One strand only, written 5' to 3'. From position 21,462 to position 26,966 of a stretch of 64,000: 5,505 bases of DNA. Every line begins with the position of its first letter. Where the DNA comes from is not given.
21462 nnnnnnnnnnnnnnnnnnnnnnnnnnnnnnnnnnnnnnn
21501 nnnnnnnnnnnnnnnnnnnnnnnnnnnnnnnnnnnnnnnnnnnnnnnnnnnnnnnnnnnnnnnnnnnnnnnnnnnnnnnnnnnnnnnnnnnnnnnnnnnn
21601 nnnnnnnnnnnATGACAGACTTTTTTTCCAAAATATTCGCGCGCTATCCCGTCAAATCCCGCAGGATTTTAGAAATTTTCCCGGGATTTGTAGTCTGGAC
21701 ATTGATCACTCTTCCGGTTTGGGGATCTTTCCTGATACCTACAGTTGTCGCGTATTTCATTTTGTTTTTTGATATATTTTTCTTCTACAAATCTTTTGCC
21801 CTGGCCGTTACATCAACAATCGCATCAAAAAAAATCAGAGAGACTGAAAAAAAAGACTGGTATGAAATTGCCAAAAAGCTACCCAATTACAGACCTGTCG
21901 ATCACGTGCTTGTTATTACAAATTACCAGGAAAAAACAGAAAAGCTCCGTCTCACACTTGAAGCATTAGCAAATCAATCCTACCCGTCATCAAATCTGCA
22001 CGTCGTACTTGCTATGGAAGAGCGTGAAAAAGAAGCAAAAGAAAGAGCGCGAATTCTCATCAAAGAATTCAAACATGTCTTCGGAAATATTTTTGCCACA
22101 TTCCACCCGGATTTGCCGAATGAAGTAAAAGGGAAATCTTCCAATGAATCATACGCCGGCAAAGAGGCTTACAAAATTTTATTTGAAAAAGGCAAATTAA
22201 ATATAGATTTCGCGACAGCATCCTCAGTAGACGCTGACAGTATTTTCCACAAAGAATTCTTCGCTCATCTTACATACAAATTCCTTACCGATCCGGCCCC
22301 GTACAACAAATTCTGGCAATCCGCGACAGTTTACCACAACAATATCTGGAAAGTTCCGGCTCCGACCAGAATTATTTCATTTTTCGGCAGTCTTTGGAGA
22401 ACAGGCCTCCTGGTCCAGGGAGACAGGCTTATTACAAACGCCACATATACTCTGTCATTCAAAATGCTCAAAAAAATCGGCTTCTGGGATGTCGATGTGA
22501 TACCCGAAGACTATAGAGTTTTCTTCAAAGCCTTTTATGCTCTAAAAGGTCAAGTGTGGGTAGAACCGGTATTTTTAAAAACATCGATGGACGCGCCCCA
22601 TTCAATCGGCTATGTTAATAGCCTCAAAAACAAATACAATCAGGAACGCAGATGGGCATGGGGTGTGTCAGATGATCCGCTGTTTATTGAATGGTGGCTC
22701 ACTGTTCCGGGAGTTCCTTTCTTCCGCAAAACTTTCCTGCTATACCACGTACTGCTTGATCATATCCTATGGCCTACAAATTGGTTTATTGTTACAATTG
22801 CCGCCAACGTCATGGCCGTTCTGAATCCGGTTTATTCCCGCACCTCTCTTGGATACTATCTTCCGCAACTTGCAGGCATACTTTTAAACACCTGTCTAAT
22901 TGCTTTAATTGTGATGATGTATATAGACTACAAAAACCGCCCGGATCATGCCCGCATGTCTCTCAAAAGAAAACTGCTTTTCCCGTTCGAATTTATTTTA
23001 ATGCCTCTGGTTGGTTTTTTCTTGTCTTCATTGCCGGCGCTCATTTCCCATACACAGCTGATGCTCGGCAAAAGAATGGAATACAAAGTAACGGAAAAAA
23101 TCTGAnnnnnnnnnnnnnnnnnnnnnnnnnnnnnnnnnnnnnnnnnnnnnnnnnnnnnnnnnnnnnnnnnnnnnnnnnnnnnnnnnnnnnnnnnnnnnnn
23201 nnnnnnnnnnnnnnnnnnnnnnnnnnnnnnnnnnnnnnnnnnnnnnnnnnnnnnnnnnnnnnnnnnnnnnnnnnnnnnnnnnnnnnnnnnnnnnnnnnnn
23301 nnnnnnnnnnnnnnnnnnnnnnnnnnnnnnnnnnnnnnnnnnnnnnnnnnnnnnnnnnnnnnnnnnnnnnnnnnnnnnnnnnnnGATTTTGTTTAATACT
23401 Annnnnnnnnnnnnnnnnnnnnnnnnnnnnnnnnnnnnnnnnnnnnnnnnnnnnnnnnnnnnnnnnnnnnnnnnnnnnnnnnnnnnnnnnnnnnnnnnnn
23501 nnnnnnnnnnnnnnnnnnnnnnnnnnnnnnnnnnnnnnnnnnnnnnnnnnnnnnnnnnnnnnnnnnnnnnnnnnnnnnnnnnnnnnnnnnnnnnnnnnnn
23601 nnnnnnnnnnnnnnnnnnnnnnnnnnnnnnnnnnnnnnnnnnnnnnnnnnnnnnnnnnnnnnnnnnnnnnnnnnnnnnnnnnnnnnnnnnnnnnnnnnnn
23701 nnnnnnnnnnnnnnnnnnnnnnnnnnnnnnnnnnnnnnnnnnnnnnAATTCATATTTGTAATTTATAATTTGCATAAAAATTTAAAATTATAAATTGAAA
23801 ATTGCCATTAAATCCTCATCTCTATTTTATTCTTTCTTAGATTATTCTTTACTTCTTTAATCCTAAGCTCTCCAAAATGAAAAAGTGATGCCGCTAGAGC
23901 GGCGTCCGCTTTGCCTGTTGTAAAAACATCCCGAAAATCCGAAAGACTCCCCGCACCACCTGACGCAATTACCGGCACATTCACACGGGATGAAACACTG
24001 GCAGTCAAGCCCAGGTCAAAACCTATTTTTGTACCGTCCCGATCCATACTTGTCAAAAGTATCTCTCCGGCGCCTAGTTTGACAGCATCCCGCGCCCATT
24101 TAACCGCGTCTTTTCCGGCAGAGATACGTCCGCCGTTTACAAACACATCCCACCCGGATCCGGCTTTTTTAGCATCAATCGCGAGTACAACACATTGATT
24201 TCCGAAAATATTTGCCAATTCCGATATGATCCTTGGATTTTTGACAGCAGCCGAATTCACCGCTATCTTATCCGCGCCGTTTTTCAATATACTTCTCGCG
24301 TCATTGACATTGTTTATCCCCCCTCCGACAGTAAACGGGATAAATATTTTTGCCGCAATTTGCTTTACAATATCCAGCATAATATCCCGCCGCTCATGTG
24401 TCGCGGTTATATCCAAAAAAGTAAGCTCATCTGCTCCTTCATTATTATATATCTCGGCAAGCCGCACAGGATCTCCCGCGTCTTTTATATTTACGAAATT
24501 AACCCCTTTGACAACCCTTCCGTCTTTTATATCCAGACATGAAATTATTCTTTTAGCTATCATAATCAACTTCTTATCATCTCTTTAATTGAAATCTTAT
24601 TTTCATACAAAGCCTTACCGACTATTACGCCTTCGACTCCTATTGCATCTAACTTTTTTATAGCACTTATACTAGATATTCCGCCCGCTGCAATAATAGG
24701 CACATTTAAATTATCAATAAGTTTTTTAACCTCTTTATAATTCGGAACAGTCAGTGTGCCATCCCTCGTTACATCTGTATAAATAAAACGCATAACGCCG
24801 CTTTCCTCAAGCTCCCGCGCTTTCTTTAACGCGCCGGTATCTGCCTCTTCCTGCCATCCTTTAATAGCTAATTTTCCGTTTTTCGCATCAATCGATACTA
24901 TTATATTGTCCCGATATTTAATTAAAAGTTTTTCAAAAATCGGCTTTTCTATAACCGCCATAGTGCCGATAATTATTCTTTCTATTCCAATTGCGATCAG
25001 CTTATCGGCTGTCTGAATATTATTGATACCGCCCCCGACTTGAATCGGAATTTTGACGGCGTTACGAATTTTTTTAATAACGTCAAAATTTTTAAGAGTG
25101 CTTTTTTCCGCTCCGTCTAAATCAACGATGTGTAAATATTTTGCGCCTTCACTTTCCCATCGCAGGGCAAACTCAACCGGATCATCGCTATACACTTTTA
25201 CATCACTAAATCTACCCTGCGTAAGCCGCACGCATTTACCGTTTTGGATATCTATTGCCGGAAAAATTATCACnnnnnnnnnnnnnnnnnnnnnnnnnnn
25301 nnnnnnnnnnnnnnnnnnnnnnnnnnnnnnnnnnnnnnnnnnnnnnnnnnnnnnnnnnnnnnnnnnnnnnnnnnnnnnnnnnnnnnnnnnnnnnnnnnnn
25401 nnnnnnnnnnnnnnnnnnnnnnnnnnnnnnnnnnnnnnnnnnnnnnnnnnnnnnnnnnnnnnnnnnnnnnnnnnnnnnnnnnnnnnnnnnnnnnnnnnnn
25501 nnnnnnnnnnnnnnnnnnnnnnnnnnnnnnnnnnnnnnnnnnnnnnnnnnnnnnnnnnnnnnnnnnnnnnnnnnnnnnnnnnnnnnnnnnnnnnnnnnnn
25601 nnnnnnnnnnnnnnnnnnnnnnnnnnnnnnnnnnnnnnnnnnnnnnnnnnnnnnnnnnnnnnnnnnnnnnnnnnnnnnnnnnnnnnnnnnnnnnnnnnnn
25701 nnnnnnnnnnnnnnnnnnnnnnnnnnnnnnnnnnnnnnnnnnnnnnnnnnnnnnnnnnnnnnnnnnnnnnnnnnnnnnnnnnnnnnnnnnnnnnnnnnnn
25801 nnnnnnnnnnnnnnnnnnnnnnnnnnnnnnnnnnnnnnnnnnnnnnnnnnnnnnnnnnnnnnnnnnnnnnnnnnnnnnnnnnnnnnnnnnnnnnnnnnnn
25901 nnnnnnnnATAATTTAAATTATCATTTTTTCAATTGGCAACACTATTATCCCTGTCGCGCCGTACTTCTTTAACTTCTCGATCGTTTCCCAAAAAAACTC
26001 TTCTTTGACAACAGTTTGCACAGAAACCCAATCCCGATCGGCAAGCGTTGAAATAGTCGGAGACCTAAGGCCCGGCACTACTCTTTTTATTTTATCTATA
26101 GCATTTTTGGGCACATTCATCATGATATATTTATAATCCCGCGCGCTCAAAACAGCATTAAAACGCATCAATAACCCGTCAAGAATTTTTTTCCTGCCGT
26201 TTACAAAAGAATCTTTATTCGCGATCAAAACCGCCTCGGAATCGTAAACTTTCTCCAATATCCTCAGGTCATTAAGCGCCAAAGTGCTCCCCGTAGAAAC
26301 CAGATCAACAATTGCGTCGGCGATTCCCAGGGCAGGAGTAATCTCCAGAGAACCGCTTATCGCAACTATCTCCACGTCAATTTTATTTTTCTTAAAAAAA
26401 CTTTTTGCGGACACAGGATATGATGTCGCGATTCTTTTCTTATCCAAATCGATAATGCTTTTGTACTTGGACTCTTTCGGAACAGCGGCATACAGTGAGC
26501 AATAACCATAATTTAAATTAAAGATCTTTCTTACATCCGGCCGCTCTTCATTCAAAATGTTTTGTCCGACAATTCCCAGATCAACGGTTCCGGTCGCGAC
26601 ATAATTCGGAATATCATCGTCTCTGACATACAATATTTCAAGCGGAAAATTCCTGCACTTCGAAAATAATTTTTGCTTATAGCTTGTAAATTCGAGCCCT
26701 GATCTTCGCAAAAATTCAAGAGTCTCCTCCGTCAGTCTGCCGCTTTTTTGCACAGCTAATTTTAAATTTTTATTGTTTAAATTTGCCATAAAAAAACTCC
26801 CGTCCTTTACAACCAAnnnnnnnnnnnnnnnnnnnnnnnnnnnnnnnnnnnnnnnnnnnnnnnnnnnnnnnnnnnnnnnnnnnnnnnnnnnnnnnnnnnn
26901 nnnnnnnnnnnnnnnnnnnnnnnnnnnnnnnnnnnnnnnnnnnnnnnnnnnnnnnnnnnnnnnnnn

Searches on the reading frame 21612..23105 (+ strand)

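Call 21: search_protein_families(library=pfam, proteins=[window:21612-23105:+], max_evalue=0.001)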
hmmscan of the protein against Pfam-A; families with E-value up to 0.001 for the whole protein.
window:21612-23105:+ (497 aa): 2 families
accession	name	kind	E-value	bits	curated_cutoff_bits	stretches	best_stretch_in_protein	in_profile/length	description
PF13632.12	Glyco_trans_2_3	-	3.7e-07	30.6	27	1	206-402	5-189/198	Glycosyl transferase family group 2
PF13641.12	Glyco_tranf_2_3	-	0.00039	20.9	27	1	100-224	5-111/230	Glycosyltransferase like family 2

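Call 52: search_protein_families(library=ncbifam, proteins=[window:21612-23105:+], max_evalue=0.001)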
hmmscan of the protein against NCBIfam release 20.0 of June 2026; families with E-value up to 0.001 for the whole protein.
window:21612-23105:+ (497 aa): 1 family
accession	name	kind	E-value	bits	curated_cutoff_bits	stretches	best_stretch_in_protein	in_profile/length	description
TIGR03937.1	PgaC_IcaA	equivalog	8.3e-05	21.7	422.3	1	284-487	210-394/407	poly-beta-1,6-N-acetyl-D-glucosamine synthase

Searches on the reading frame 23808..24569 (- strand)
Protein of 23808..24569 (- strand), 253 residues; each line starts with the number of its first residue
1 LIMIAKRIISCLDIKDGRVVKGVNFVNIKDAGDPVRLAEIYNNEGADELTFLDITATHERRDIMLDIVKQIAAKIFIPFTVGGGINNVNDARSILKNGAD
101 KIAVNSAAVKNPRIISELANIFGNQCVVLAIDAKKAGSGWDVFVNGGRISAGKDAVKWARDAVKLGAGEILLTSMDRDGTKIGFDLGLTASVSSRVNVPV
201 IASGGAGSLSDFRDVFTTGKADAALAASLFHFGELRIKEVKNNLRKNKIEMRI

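Call 22: search_protein_families(library=pfam, proteins=[window:23808-24569:-], max_evalue=0.001)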
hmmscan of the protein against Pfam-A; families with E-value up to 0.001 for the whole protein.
window:23808-24569:- (253 aa): 5 families
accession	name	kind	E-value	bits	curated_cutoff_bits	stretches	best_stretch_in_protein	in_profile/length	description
PF00977.27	His_biosynth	-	4.9e-82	275.2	23.6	1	7-235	1-227/228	Histidine biosynthesis protein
PF01207.24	Dus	-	1.5e-07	31.3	20.4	1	34-119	140-227/311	Dihydrouridine synthase (Dus)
PF02581.23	TMP-TENI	-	7.2e-07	29.2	27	1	42-107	112-179/180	Thiamine monophosphate synthase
PF03060.21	NMO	-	2.2e-05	24.4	28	0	155-248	145-244/331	Nitronate monooxygenase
PF01180.27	DHO_dh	-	0.0009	19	27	0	61-117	223-282/291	Dihydroorotate dehydrogenase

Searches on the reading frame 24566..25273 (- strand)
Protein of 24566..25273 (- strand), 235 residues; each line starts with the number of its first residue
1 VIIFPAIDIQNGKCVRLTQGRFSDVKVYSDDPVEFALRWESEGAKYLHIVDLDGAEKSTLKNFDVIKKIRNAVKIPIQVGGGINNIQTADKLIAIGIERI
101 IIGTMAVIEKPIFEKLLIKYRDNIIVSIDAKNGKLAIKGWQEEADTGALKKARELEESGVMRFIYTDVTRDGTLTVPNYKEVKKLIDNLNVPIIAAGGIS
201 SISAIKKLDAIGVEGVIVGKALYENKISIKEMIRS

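Call 22: search_protein_families(library=pfam, proteins=[window:24566-25273:-], max_evalue=0.001)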
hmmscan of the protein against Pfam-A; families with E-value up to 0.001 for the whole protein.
window:24566-25273:- (235 aa): 9 families
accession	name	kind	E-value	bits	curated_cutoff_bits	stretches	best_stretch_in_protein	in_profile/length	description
PF00977.27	His_biosynth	-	1.1e-75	254.4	23.6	1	3-227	2-227/228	Histidine biosynthesis protein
PF01207.24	Dus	-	2.7e-12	46.9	20.4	1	140-225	133-220/311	Dihydrouridine synthase (Dus)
PF03060.21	NMO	-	1.4e-08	35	28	1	148-222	145-225/331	Nitronate monooxygenase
PF02581.23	TMP-TENI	-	1.2e-07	31.7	27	0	57-101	132-175/180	Thiamine monophosphate synthase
PF05690.20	ThiG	-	7.2e-07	29.2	23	0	152-225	137-210/247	Thiazole biosynthesis protein ThiG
PF00478.31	IMPDH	-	4.4e-06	26.4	25.6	0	181-223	198-240/345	IMP dehydrogenase / GMP reductase domain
PF04131.20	NanE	-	1.5e-05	24.7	27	0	169-223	124-177/192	Putative N-acetylmannosamine-6-phosphate epimerase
PF00290.26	Trp_syntA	-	2.5e-05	23.8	27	0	55-107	178-230/259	Tryptophan synthase alpha chain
PF13714.12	PEP_mutase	-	5.9e-05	23.2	31.5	0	62-105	181-223/240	Phosphoenolpyruvate phosphomutase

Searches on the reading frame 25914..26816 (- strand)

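Call 22: search_protein_families(library=pfam, proteins=[window:25914-26816:-], max_evalue=0.001)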
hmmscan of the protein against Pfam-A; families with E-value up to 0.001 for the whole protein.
window:25914-26816:- (300 aa): 2 families
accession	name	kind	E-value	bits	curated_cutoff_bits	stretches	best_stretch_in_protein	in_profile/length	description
PF01634.23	HisG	-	2e-51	174.5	25.5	1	65-218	1-155/158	ATP phosphoribosyltransferase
PF08029.16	HisG_C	-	1.2e-29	102.7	23.5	1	225-297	1-73/73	HisG, C-terminal domain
